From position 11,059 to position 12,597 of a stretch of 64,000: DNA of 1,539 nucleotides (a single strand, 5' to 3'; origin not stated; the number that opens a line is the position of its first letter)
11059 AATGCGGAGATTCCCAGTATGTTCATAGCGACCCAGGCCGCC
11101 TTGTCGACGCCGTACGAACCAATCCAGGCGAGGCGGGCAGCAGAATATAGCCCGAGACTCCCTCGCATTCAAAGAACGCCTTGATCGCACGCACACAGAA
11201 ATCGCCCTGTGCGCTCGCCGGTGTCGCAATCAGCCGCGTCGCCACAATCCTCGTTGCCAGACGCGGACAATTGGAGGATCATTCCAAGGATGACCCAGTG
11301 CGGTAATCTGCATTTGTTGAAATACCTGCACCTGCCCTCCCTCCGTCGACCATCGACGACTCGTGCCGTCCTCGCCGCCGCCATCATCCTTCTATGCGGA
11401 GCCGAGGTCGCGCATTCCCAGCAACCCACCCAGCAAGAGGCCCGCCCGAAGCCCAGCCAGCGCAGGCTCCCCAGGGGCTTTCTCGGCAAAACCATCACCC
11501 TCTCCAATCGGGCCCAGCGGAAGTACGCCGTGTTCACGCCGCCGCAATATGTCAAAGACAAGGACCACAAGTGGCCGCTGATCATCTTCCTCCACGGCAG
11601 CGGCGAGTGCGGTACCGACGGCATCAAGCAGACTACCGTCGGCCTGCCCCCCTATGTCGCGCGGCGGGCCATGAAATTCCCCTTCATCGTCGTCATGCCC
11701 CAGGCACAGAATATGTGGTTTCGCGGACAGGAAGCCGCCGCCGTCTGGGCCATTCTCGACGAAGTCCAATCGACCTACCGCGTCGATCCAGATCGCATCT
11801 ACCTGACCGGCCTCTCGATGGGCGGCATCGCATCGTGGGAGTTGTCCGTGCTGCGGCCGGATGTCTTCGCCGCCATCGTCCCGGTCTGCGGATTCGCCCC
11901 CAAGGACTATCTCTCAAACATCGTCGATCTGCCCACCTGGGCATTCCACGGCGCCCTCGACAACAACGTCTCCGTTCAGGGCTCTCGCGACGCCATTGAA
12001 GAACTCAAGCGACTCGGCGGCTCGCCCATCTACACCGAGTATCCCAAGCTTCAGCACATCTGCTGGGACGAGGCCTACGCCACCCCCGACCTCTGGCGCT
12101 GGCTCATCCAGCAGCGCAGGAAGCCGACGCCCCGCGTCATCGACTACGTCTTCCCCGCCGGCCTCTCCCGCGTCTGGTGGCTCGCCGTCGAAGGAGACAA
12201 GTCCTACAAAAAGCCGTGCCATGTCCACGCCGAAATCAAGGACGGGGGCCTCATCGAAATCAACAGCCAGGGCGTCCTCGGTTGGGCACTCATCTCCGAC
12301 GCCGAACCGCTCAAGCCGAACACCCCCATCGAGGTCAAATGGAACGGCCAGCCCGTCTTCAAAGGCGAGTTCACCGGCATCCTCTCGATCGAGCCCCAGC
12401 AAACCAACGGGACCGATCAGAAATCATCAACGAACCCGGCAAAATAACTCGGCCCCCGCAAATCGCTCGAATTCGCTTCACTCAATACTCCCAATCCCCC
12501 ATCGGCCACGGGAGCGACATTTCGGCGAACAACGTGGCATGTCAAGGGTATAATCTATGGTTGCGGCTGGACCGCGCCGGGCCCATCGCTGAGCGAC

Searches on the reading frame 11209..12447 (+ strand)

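Call 77: search_protein_families(library=pfam, proteins=[window:11209-12447:+], max_evalue=0.0001)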
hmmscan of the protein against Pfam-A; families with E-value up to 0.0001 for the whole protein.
window:11209-12447:+ (412 aa): 4 families
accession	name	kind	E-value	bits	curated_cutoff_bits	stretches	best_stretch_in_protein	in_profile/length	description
PF00326.27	Peptidase_S9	-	7.6e-08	32.5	22.6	0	180-230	49-99/213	Prolyl oligopeptidase family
PF02230.22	Abhydrolase_2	-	1.6e-07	31.8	23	1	117-287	9-203/217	Phospholipase/Carboxylesterase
PF00756.26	Esterase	-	2.9e-06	27.7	22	1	103-255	7-176/251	Putative esterase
PF10503.15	Esterase_PHB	-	4.3e-06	26.6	23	1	172-225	74-127/219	Esterase PHB depolymerase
